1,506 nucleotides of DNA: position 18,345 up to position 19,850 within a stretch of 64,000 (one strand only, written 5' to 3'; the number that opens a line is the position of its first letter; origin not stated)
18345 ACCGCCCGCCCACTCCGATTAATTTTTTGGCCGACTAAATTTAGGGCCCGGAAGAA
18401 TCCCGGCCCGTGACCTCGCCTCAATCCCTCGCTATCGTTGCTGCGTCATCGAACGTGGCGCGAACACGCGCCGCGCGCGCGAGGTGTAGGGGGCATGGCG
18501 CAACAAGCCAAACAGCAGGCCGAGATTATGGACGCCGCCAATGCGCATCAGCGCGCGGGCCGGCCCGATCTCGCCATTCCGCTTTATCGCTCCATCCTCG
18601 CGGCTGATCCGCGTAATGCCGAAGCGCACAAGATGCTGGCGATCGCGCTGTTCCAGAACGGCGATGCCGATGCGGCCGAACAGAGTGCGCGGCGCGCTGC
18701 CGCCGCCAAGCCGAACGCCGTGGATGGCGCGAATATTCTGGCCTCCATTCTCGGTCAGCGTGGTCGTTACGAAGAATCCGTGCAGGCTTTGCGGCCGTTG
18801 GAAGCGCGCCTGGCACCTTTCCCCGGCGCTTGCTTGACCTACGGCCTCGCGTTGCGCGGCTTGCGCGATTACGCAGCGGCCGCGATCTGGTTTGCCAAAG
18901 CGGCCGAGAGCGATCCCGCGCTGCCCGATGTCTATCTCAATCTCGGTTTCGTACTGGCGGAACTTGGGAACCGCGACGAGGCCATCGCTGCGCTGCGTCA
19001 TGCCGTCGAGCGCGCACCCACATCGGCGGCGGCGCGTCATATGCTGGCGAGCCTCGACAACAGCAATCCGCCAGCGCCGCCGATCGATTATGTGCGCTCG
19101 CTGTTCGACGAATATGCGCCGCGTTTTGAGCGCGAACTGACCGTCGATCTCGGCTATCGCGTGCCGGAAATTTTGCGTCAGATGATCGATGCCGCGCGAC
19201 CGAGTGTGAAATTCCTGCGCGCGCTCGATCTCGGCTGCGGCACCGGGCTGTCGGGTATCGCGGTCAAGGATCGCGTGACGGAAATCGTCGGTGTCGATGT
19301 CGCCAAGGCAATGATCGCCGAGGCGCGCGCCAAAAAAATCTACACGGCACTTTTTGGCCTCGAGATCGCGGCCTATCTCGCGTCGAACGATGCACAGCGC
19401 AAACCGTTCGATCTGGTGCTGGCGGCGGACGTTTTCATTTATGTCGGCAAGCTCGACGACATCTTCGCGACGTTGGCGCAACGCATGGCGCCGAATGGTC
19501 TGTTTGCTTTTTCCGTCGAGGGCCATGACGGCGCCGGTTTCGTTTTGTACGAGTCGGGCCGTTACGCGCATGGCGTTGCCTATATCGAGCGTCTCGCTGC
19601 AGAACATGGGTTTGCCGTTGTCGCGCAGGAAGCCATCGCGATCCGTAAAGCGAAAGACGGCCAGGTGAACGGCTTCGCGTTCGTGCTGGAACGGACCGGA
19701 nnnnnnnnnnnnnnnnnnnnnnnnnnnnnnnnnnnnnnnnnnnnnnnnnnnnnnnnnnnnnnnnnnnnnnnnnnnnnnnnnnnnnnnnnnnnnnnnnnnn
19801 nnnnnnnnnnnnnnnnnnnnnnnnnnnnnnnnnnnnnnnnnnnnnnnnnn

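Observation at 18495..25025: Translationally coupled TPR-methyltransferase / fused 5-oxoprolinase / TPR-OGT-like glycosyltransferase operon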

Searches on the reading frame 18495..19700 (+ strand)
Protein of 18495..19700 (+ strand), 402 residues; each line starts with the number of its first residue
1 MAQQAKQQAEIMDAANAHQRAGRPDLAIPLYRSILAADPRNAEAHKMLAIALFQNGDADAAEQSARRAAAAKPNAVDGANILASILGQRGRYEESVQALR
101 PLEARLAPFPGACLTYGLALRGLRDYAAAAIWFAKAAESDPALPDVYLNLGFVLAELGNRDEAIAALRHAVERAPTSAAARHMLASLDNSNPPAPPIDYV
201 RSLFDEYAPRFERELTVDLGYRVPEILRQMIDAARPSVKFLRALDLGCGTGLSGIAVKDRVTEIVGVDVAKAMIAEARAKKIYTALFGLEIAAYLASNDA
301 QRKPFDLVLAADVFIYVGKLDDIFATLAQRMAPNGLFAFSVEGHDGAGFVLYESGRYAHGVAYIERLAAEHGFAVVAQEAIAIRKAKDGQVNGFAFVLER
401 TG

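Call 7: search_protein_families(library=pfam, proteins=[window:18495-19700:+], max_evalue=0.01)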
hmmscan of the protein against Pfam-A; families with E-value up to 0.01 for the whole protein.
window:18495-19700:+ (402 aa): 31 families (the best 25 are shown)
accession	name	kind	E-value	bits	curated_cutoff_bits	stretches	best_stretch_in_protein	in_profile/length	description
PF07719.23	TPR_2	-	1.9e-19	68.5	27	1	144-176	1-33/34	Tetratricopeptide repeat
PF13181.12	TPR_8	-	9.1e-18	63.3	25.7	1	145-176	2-33/34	Tetratricopeptide repeat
PF13428.12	TPR_14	-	2.8e-17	61.9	23.5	2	144-187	1-44/44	Tetratricopeptide repeat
PF14559.12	TPR_19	-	3e-16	59.9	25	2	21-83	4-66/68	Tetratricopeptide repeat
PF13431.12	TPR_17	-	3.4e-16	58.5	24.4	2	30-63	1-34/34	Tetratricopeptide repeat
PF13432.12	TPR_16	-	2.6e-14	53.8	32.7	2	13-75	2-64/65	Tetratricopeptide repeat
PF00515.34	TPR_1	-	1.7e-13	50.2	27.8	1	144-176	1-33/34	Tetratricopeptide repeat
PF08242.18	Methyltransf_12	-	1.1e-12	48.9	30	1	244-337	1-98/98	Methyltransferase domain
PF13649.12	Methyltransf_25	-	6.1e-11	43.3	27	1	244-335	2-97/97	Methyltransferase domain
PF13489.12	Methyltransf_23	-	4e-10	40.1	27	1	232-344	14-121/164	Methyltransferase domain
PF08241.18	Methyltransf_11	-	5e-10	40.3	21.2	1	244-339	1-95/95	Methyltransferase domain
PF13847.12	Methyltransf_31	-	7.1e-09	35.9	27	1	241-340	5-110/145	Methyltransferase domain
PF13424.12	TPR_12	-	1.4e-08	35.2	30.1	2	11-72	5-75/77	Tetratricopeptide repeat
PF13414.12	TPR_11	-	2.2e-08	34.1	26.8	1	125-158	9-42/42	TPR repeat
PF12895.13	ANAPC3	-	1.7e-07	31.8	27.2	1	27-100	8-80/82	Anaphase-promoting complex, cyclosome, subunit 3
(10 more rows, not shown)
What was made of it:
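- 18495..19703 (+): TPR-repeat class I SAM-dependent methyltransferase, 402 aa, of the 'predicted TPR repeat methyltransferase' (COG4976-type) family. Substrate unknown; probably a protein. Pfam TPR and Methyltransf_12/25/11 domains (call 7).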

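Call 8: search_protein_families(library=ncbifam, proteins=[window:18495-19700:+], max_evalue=0.01)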
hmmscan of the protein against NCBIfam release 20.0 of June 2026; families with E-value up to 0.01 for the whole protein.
window:18495-19700:+ (402 aa): 40 families (the best 25 are shown)
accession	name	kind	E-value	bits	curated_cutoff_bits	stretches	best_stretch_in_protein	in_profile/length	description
NF040959.1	MamA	equivalog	3.4e-17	62.6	200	1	11-172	40-201/204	magnetosome protein MamA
TIGR02917.1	PEP_TPR_lipo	equivalog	1.1e-14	53.4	312.2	1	19-185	272-438/899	XrtA/PEP-CTERM system TPR-repeat protein PrsT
TIGR01983.1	UbiG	equivalog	1.2e-10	41.1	102.95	1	228-340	38-152/228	bifunctional 2-polyprenyl-6-hydroxyphenol methylase/3-demethylubiquinol 3-O-methyltransferase UbiG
TIGR02521.1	type_IV_pilW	equivalog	2.3e-10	40.4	154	2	31-99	54-122/234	type IV pilus biogenesis/stability protein PilW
NF033920.0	C39_PA2778_fam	equivalog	5.4e-10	39.1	150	2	6-99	154-247/255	PA2778 family cysteine peptidase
TIGR02072.1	BioC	equivalog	8e-10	38.9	184.95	1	227-344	23-137/244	malonyl-ACP O-methyltransferase BioC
TIGR02021.1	BchM-ChlM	equivalog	4.1e-09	36.2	158.9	1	237-332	52-148/218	magnesium protoporphyrin IX methyltransferase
NF033762.1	social_mot_Tgl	equivalog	1.6e-08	34.2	225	1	4-181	26-207/252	social motility TPR repeat lipoprotein Tgl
NF002463.0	PRK01683.1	equivalog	2.3e-08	34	297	1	239-339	31-128/258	trans-aconitate 2-methyltransferase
TIGR03939.1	PGA_TPR_OMP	equivalog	5.7e-08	31.4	366.65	2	116-185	92-161/800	poly-beta-1,6 N-acetyl-D-glucosamine export porin PgaA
NF007610.0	PRK10258.1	equivalog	1.4e-07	31.1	342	1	233-341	36-140/251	malonyl-ACP O-methyltransferase BioC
TIGR02552.1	LcrH_SycD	equivalog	2.5e-07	30.5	104.8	1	88-178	30-120/136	SycD/LcrH family type III secretion system chaperone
NF052415.1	T3SS_chap_SctY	equivalog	3.2e-07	30.8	70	1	11-100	9-101/106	type III secretion apparatus assembly chaperone SctY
NF043040.1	corrin_prot_MT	hypoth_equivalog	4.1e-07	29.6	180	1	221-311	25-117/216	corrinoid protein-associated methyltransferase CpaM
NF033758.1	gliding_GltE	equivalog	5.6e-07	28.9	225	1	125-190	67-132/411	adventurous gliding motility TPR repeat lipoprotein GltE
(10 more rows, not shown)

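Call 25: find_homologous_proteins(query=window:18495-19700:+, max_evalue=1e-10)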
Query window:18495-19700:+ (402 aa): 1666 proteins with E <= 1e-10 among 8000 candidates; the best 120 are listed.
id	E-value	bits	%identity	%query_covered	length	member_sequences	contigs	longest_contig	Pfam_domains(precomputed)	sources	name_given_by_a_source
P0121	7.9e-252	853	99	100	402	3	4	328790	PF13489.13,PF13431.13,PF23914.2,PF13414.13,PF13428.13,PF08241.19,PF13374.13,PF13847.13,PF14559.13,PF24575.2,PF13649.13,PF00515.35,PF12895.14,PF13424.13,PF21033.5,PF13432.13,PF13181.13,PF08242.19,PF07719.24,PF10294.16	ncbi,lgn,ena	-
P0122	1.5e-231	786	92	100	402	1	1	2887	PF13489.13,PF13431.13,PF13414.13,PF13428.13,PF08241.19,PF13847.13,PF14559.13,PF24575.2,PF13649.13,PF00515.35,PF12895.14,PF13424.13,PF13432.13,PF13181.13,PF08242.19,PF07719.24,PF13174.13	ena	-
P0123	3.7e-200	683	81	100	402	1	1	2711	PF13489.13,PF13431.13,PF23914.2,PF13414.13,PF13176.13,PF13428.13,PF08241.19,PF13847.13,PF07721.21,PF14559.13,PF13649.13,PF00515.35,PF12895.14,PF13424.13,PF13432.13,PF13181.13,PF08242.19,PF07719.24,PF13174.13,PF20308.5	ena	-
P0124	4.9e-193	660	81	97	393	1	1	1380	PF13489.13,PF13431.13,PF13414.13,PF13176.13,PF13428.13,PF08241.19,PF13374.13,PF13847.13,PF07721.21,PF14559.13,PF24575.2,PF13649.13,PF00515.35,PF12895.14,PF13424.13,PF13432.13,PF13181.13,PF08242.19,PF07719.24,PF13174.13,PF20308.5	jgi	jgi:predicted TPR repeat methyltransferase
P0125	1.7e-191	655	78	100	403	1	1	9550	PF13489.13,PF13431.13,PF13414.13,PF13176.13,PF13428.13,PF08241.19,PF13847.13,PF07721.21,PF14559.13,PF13649.13,PF00515.35,PF12895.14,PF13424.13,PF13432.13,PF13181.13,PF08242.19,PF07719.24,PF13174.13,PF20308.5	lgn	-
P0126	1.1e-188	645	77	99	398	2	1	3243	PF13489.13,PF13431.13,PF13414.13,PF13176.13,PF13428.13,PF08241.19,PF13374.13,PF13847.13,PF14559.13,PF13649.13,PF00515.35,PF12895.14,PF13424.13,PF13432.13,PF13181.13,PF08242.19,PF07719.24,PF20308.5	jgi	-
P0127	9.2e-188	642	78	97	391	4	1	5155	PF13489.13,PF13431.13,PF13414.13,PF13176.13,PF13428.13,PF08241.19,PF13374.13,PF13847.13,PF07721.21,PF14559.13,PF13371.13,PF13649.13,PF00515.35,PF12895.14,PF13424.13,PF13432.13,PF13181.13,PF08242.19,PF07719.24,PF13174.13,PF20308.5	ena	-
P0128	1.5e-184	632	75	99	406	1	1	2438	PF13489.13,PF13431.13,PF13176.13,PF13428.13,PF08241.19,PF13847.13,PF14559.13,PF13649.13,PF00515.35,PF12895.14,PF13424.13,PF13432.13,PF13181.13,PF08242.19,PF07719.24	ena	-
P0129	1.9e-180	618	74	98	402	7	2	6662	PF13489.13,PF13431.13,PF13414.13,PF13176.13,PF13428.13,PF08241.19,PF13847.13,PF14559.13,PF13371.13,PF13649.13,PF00515.35,PF12895.14,PF13424.13,PF13432.13,PF13429.13,PF13181.13,PF08242.19,PF07719.24,PF13174.13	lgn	-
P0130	7.6e-147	508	63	97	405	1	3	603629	PF13489.13,PF13431.13,PF23914.2,PF13414.13,PF13176.13,PF13428.13,PF08241.19,PF13374.13,PF13847.13,PF14559.13,PF24575.2,PF13371.13,PF13649.13,PF00515.35,PF12895.14,PF13424.13,PF13432.13,PF13181.13,PF08242.19,PF07719.24,PF13174.13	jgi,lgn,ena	-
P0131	2.0e-145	503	65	95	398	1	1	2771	PF13489.13,PF13431.13,PF13414.13,PF13176.13,PF13428.13,PF08241.19,PF13374.13,PF13847.13,PF14559.13,PF06325.20,PF13649.13,PF00515.35,PF12895.14,PF13424.13,PF13432.13,PF13181.13,PF08242.19,PF07719.24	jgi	jgi:predicted TPR repeat methyltransferase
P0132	3.7e-142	492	61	98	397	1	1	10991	PF13489.13,PF13431.13,PF13414.13,PF13176.13,PF13428.13,PF08241.19,PF13374.13,PF13847.13,PF14559.13,PF13649.13,PF00515.35,PF12895.14,PF13424.13,PF13432.13,PF13181.13,PF08242.19,PF07719.24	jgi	jgi:predicted TPR repeat methyltransferase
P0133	1.1e-141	491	62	98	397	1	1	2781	PF13489.13,PF13431.13,PF13176.13,PF13428.13,PF08241.19,PF13374.13,PF13847.13,PF14559.13,PF13649.13,PF00515.35,PF12895.14,PF13424.13,PF13432.13,PF13181.13,PF08242.19,PF07719.24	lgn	-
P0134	1.1e-139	484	81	70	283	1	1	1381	PF13847.13,PF14559.13,PF13489.13,PF13649.13,PF13428.13,PF08241.19,PF08242.19,PF07719.24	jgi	jgi:predicted TPR repeat methyltransferase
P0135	6.6e-122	426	61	88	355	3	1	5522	PF13489.13,PF13431.13,PF13414.13,PF13428.13,PF08241.19,PF13374.13,PF13847.13,PF14559.13,PF06325.20,PF13649.13,PF00515.35,PF12895.14,PF13181.13,PF08242.19,PF07719.24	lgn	-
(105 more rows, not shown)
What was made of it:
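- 18495..19703 (+): JGI name 'predicted TPR repeat methyltransferase' for homologues (call 25).
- On COG4976-type TPR methyltransferases: Call 25 (homologues named 'predicted TPR repeat methyltransferase').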

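Call 29: search_solved_structures(query=window:18495-19700:+, max_evalue=0.001)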
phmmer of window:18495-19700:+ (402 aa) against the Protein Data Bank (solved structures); distinct sequences matched with E-value up to 0.001: 83 (the best 60 are shown).
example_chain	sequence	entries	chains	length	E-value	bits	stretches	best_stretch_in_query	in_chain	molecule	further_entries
9qhb_A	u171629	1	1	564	6.6e-62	213.2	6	14-184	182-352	Engineered tetratricopeptide repeat protein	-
8bu0_A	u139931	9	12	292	2.1e-29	106.3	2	15-185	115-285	Consensus tetratricopeptide repeat protein | Crystal structure of an 8-repeat consensus TPR superhelix with Zinc. | Monomer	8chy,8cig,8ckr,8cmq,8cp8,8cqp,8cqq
7ntf_A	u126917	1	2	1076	2.8e-23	86.1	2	13-185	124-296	Isoform 1 of UDP-N-acetylglucosamine--peptide N-acetylglucosaminyltransferase 110 kDa subu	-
7yea_A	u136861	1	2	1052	3.1e-23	86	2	13-185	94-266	UDP-N-acetylglucosamine--peptide N-acetylglucosaminyltransferase 110 kDa subunit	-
7yeh_B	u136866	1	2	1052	3.2e-23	86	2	13-185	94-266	UDP-N-acetylglucosamine--peptide N-acetylglucosaminyltransferase 110 kDa subunit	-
9qhc_A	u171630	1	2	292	7.9e-21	78.1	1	15-186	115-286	Engineered tetratricopeptide repeat protein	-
1w3b_A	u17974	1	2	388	5.4e-20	75.3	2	15-185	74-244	UDP-N-ACETYLGLUCOSAMINE--PEPTIDE N-ACETYLGLUCOSAMINYLTRANSFERASE 110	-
6eou_A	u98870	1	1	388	6.1e-20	75.1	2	15-185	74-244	UDP-N-acetylglucosamine--peptide N-acetylglucosaminyltransferase 110 kDa subunit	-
6vl6_A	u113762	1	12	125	1.3e-11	47.7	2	11-96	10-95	T33_dn2A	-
8ch0_A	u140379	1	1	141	1.2e-10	44.5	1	13-96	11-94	Consensus tetratricopeptide repeat protein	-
2fo7_A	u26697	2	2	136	1.3e-10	44.4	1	14-96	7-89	SYNTHETIC CONSENSUS TPR PROTEIN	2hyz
9gzg_A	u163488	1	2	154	1.9e-10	43.9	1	14-151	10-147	Engineered CTPR protein with glutamic acids for conductivity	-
7obi_A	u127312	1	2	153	1.5e-09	41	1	13-154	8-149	CTPR-rv4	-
2wqh_A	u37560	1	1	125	9.5e-09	38.3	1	13-99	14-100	CTPR3Y3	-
1na0_A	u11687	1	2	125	1.3e-08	37.9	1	13-76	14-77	designed protein CTPR3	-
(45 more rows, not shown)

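Call 36: find_related_loci(query=A1, collection=metagenome_contigs, flank=8000)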
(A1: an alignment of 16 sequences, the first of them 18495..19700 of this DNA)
Query A1 (402 aa) in metagenome_contigs; peptide patterns used: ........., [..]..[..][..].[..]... (x = any residue, [..] = any of these).
600 stretches matched a pattern (row limit reached: there are more); 387 encode a relative of the query (tblastn E <= 1e-3); the best 80 are kept; 80 distinct loci.
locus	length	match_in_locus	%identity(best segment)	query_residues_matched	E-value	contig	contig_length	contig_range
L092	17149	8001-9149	38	17-398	2e-69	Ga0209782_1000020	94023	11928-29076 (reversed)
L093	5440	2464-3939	39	1-400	1e-66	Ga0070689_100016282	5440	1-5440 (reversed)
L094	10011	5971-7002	33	19-399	5e-65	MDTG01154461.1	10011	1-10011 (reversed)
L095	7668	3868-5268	35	13-398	3e-64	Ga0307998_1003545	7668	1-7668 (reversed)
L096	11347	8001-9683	34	10-402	2e-63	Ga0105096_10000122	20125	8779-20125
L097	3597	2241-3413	36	11-400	3e-63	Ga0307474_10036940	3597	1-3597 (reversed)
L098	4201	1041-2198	35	13-400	1e-61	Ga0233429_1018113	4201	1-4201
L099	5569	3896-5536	35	5-398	3e-60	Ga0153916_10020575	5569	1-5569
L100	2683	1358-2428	34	13-398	7e-59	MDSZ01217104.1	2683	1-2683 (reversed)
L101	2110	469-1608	36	18-401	3e-58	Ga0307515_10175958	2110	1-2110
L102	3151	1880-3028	35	16-400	2e-57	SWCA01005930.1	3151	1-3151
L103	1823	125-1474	31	14-399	3e-58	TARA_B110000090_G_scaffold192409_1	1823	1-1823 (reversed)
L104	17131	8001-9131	33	20-399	2e-56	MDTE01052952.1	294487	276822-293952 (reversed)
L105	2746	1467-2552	34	35-399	1e-56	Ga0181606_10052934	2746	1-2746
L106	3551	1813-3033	34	6-394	8e-56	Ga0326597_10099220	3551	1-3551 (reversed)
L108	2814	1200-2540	30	13-399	2e-55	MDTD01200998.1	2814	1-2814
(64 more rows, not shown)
